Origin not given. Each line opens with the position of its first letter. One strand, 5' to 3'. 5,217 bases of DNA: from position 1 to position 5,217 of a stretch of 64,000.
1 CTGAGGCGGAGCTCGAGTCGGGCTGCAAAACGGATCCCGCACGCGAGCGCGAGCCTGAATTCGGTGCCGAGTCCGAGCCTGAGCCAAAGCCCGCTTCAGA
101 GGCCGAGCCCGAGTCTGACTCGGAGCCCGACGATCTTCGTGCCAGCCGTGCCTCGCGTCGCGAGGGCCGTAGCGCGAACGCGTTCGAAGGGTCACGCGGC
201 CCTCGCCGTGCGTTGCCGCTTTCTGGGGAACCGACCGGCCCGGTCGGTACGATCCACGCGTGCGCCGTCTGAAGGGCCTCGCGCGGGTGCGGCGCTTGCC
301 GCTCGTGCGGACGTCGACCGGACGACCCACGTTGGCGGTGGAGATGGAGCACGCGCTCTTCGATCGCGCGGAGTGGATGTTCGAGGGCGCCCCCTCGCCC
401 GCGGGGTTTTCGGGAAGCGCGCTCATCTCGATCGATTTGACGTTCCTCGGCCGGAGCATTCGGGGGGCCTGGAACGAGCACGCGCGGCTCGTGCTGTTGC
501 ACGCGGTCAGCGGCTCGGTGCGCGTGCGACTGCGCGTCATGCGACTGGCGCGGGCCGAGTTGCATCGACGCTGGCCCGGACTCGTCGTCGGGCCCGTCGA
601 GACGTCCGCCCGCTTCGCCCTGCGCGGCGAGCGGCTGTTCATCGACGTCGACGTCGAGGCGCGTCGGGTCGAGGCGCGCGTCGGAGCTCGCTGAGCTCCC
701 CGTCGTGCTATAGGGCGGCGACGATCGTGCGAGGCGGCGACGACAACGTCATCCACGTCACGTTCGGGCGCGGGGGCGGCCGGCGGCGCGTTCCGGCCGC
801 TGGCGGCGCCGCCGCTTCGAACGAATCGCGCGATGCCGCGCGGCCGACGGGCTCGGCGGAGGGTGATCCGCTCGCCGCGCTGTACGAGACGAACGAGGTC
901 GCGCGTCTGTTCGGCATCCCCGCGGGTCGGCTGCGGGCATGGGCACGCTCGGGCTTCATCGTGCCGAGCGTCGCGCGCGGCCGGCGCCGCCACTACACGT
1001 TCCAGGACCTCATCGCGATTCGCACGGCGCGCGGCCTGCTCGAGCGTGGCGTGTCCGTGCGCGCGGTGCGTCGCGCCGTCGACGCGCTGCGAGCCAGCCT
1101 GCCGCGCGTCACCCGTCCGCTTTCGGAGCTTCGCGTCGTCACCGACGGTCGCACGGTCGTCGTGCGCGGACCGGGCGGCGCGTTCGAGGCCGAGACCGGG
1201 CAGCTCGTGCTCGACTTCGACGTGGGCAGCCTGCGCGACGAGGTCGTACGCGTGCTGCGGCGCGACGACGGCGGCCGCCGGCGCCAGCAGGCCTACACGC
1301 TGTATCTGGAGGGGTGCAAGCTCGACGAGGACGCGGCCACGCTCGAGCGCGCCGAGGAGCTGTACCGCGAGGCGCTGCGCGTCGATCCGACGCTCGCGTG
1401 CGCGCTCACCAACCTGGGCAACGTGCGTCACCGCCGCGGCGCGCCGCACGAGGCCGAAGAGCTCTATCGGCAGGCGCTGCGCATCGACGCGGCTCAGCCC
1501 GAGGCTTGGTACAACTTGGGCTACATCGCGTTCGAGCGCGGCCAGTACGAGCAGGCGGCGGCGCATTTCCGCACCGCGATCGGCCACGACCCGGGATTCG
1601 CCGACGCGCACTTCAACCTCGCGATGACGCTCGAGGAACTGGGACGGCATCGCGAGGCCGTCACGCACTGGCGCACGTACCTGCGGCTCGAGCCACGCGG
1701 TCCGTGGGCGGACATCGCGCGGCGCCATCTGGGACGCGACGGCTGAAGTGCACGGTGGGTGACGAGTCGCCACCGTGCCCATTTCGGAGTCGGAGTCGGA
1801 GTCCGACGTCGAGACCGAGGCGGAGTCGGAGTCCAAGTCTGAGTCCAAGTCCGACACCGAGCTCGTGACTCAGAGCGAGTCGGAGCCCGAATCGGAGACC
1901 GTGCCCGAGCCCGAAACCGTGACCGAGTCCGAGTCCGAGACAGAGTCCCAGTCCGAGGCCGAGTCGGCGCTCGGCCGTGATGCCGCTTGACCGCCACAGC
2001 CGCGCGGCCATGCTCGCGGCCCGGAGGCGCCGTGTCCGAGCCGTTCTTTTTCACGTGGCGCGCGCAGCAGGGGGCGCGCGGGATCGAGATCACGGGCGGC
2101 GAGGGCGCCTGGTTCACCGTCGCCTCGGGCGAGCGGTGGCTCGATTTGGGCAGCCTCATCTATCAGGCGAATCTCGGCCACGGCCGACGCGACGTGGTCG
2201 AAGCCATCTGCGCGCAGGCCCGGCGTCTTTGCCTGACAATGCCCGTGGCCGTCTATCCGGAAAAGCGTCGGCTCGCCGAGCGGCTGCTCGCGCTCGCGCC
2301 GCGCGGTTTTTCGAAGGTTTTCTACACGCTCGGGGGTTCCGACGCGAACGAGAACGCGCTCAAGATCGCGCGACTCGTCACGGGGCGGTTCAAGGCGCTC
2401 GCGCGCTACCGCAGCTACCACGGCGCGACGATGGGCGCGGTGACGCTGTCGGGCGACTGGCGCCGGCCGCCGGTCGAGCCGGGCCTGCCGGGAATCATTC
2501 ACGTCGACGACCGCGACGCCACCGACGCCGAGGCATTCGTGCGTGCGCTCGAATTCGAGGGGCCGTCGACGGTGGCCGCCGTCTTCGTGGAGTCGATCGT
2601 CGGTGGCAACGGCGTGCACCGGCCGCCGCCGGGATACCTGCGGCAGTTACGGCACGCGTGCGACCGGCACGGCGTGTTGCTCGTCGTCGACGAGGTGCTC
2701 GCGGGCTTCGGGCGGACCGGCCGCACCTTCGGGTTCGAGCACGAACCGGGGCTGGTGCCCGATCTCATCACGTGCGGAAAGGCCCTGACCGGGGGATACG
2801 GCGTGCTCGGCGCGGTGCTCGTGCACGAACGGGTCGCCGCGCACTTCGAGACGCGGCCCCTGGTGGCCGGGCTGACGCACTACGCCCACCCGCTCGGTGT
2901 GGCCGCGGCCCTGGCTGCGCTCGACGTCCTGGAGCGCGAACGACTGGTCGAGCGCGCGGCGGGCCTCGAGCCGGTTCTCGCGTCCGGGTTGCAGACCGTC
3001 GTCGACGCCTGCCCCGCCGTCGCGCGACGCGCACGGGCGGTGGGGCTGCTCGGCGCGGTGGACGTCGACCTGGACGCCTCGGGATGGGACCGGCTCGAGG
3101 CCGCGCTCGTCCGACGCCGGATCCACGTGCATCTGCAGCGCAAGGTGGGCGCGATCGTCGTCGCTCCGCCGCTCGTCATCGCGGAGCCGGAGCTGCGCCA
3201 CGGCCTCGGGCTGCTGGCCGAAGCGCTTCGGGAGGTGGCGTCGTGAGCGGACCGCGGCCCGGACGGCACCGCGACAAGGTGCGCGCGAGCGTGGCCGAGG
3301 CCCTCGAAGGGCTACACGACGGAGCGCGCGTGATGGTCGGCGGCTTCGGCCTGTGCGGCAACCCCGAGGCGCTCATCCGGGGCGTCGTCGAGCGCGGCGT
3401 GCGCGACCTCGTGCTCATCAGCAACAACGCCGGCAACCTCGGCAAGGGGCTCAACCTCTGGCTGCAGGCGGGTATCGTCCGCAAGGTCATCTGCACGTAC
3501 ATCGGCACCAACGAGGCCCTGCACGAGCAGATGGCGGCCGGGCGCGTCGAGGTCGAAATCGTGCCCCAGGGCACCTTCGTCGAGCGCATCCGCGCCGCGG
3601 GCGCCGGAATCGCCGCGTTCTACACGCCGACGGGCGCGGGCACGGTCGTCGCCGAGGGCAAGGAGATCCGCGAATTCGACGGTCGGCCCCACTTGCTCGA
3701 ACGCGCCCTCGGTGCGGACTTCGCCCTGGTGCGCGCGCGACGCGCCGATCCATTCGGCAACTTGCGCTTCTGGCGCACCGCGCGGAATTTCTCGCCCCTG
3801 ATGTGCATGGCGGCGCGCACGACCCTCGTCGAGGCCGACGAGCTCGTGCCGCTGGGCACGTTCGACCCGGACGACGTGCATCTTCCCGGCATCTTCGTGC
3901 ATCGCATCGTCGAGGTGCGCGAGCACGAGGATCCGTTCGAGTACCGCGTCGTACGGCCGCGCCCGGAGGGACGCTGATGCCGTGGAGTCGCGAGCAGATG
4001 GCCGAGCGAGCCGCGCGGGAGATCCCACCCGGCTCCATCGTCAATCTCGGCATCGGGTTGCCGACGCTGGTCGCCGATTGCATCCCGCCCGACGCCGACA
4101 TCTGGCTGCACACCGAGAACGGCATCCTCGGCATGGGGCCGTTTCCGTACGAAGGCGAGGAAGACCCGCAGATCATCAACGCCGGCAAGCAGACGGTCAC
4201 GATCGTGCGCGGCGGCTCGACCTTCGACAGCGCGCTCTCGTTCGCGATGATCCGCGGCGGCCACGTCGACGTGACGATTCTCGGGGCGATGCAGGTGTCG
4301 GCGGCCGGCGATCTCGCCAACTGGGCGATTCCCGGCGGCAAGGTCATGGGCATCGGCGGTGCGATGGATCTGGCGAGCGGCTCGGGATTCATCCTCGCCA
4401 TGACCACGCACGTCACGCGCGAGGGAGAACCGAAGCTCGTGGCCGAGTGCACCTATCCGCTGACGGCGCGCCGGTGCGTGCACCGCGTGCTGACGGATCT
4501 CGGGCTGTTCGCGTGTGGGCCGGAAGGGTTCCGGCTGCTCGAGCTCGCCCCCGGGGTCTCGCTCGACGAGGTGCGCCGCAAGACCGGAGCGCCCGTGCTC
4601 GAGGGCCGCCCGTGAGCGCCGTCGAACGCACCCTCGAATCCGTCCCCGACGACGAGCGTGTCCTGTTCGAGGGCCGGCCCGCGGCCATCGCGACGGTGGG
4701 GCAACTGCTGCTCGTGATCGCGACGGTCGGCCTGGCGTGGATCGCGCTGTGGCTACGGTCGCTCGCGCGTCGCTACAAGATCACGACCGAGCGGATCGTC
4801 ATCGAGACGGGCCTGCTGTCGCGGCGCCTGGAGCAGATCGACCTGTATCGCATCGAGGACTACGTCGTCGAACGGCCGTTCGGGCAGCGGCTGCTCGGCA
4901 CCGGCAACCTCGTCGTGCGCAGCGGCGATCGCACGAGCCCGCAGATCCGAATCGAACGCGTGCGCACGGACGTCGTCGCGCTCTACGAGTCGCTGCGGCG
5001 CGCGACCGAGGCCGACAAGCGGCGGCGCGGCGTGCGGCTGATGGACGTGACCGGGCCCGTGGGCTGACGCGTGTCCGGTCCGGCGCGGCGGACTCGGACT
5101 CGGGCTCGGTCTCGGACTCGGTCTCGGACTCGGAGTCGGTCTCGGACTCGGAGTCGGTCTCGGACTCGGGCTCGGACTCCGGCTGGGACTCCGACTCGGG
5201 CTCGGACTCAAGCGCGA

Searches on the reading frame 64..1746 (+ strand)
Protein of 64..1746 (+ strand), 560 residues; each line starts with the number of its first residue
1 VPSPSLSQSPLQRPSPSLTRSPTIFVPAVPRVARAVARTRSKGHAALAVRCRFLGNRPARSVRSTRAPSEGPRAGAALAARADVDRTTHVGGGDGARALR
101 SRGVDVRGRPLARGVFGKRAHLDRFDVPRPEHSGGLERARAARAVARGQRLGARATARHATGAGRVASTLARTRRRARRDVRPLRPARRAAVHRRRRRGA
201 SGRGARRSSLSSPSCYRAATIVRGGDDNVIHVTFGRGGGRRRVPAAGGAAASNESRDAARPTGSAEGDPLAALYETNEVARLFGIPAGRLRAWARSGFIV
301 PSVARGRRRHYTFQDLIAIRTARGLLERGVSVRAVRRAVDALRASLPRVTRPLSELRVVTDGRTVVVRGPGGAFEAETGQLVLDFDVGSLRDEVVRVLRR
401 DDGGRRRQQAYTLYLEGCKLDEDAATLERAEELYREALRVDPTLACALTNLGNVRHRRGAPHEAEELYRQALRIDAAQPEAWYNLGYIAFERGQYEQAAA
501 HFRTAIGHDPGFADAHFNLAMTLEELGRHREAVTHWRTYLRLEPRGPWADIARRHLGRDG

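Call 18: search_protein_families(library=pfam, proteins=[window:64-1746:+])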
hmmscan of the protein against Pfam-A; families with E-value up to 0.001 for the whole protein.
window:64-1746:+ (560 aa): 21 families
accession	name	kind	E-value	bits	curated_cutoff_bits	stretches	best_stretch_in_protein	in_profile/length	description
PF00515.34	TPR_1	-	2.8e-25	87.5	27.8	2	479-512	1-34/34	Tetratricopeptide repeat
PF13414.12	TPR_11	-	3.9e-23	81.3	26.8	2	486-527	1-42/42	TPR repeat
PF07719.23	TPR_2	-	5e-21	73.5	27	2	479-511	1-33/34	Tetratricopeptide repeat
PF13431.12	TPR_17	-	3e-19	68.1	24.4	2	467-498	1-32/34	Tetratricopeptide repeat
PF13181.12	TPR_8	-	4.6e-16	58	25.7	1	480-510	2-32/34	Tetratricopeptide repeat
PF14559.12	TPR_19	-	3e-14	53.5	25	2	489-534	1-46/68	Tetratricopeptide repeat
PF13424.12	TPR_12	-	6.6e-14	52.3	30.1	3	444-506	2-72/77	Tetratricopeptide repeat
PF13411.12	MerR_1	-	7e-14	52.1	21.6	1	274-341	1-68/69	MerR HTH family regulatory protein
PF13432.12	TPR_16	-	2.6e-11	44.2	32.7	2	483-544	1-62/65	Tetratricopeptide repeat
PF13176.12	TPR_7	-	2.5e-10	40.1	27.9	1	447-475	1-29/36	Tetratricopeptide repeat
PF13428.12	TPR_14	-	2.9e-09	37.1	23.5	2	479-520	1-42/44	Tetratricopeptide repeat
PF13174.12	TPR_6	-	5.8e-08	33.3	26.3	0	480-510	1-31/33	Tetratricopeptide repeat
PF13371.12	TPR_9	-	4.5e-07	30.2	35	1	463-516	13-66/73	Tetratricopeptide repeat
PF13374.12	TPR_10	-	4.8e-07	30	27.5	0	447-474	4-31/42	Tetratricopeptide repeat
PF24575.1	TPR_Slam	-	2.1e-06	28.5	35.2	1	481-532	49-100/104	Surface lipoprotein assembly modifier, N-terminal TPR repeats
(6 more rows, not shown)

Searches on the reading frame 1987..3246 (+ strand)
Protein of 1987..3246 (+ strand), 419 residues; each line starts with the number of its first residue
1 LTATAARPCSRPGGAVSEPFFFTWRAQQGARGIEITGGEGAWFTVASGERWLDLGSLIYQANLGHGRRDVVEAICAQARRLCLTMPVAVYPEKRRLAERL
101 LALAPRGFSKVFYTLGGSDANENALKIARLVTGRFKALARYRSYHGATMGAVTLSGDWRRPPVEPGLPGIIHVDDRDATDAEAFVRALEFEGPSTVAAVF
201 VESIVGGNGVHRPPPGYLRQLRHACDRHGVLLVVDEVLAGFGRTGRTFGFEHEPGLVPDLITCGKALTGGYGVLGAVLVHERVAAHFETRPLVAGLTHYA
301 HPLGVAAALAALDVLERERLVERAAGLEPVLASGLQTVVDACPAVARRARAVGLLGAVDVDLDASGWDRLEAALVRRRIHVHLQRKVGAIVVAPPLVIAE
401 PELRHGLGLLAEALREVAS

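Call 18: search_protein_families(library=pfam, proteins=[window:1987-3246:+])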
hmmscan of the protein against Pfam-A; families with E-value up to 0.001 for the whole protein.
window:1987-3246:+ (419 aa): 1 family
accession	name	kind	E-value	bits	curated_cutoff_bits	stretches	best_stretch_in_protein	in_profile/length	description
PF00202.27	Aminotran_3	-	2.6e-68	231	30.5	1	33-414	11-403/403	Aminotransferase class-III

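Call 23: find_encoding_contigs(protein=window:1987-3246:+, flank=10000, max_places=6)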
Protein window:1987-3246:+ (419 aa): no gene with exactly this product is on record in the collection.

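Call 60: find_encoding_contigs(protein=window:2032-3246:+, flank=10000, max_places=3)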
Protein window:2032-3246:+ (404 aa): 2 contigs read that carry it; 1 place shown.
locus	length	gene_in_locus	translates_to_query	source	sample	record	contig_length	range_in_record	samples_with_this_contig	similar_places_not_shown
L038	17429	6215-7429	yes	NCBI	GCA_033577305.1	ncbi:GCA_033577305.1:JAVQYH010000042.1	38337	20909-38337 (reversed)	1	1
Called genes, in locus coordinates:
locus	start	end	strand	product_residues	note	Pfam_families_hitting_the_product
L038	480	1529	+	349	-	PF13145:Rotamase_2, PF13616:Rotamase_3, PF00639:Rotamase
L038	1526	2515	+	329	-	PF13624:SurA_N_3, PF09312:SurA_N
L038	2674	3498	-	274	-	-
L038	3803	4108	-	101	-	-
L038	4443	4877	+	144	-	-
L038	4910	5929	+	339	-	PF13411:MerR_1, PF13424:TPR_12, PF14559:TPR_19 (weak), PF00515:TPR_1, PF07719:TPR_2, PF13414:TPR_11, PF13432:TPR_16, PF14559:TPR_19, +13 more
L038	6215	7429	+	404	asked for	PF00202:Aminotran_3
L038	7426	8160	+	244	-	PF01144:CoA_trans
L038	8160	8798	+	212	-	PF01144:CoA_trans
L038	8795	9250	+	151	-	PF03703:bPH_2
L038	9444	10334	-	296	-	PF01370:Epimerase, PF08338:DUF1731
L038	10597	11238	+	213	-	-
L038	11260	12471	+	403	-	-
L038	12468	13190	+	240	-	PF00034:Cytochrom_C, PF13442:Cytochrome_CBB3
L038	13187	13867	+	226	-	PF17837:4PPT_N, PF01648:ACPS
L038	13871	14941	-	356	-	-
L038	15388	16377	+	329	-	PF12849:PBP_like_2, PF13531:SBP_bac_11 (weak), PF12727:PBP_like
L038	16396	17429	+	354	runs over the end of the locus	PF00528:BPD_transp_1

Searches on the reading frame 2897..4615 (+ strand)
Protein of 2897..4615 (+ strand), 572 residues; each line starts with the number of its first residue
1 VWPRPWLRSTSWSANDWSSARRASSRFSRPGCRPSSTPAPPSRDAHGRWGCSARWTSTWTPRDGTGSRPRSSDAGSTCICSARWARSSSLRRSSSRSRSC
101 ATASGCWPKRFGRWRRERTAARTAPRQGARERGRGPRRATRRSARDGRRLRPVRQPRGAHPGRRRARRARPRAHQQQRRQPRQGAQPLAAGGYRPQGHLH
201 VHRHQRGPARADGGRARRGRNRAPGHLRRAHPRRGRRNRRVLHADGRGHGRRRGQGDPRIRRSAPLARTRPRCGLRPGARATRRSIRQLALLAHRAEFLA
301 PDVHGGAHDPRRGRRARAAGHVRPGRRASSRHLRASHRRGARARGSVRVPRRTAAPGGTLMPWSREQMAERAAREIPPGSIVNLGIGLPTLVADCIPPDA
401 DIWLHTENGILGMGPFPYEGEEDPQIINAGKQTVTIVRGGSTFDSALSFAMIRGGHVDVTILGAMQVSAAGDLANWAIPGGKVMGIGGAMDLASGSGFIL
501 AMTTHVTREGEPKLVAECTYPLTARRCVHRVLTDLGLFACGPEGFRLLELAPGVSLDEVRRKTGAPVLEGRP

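Call 41: search_protein_families(library=pfam, proteins=[window:2897-4615:+], max_evalue=0.01)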
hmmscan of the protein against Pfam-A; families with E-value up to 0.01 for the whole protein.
window:2897-4615:+ (572 aa): 1 family
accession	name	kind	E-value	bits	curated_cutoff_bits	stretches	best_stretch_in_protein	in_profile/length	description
PF01144.29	CoA_trans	-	2.5e-41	141.9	23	1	366-560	2-215/217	Coenzyme A transferase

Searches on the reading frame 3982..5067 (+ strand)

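Call 41: search_protein_families(library=pfam, proteins=[window:3982-5067:+], max_evalue=0.01)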
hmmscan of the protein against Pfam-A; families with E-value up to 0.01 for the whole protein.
window:3982-5067:+ (361 aa): 1 family
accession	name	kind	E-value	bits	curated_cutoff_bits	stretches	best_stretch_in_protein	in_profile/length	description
PF03703.20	bPH_2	-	5.2e-11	43.1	22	1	263-324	4-65/78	Bacterial PH domain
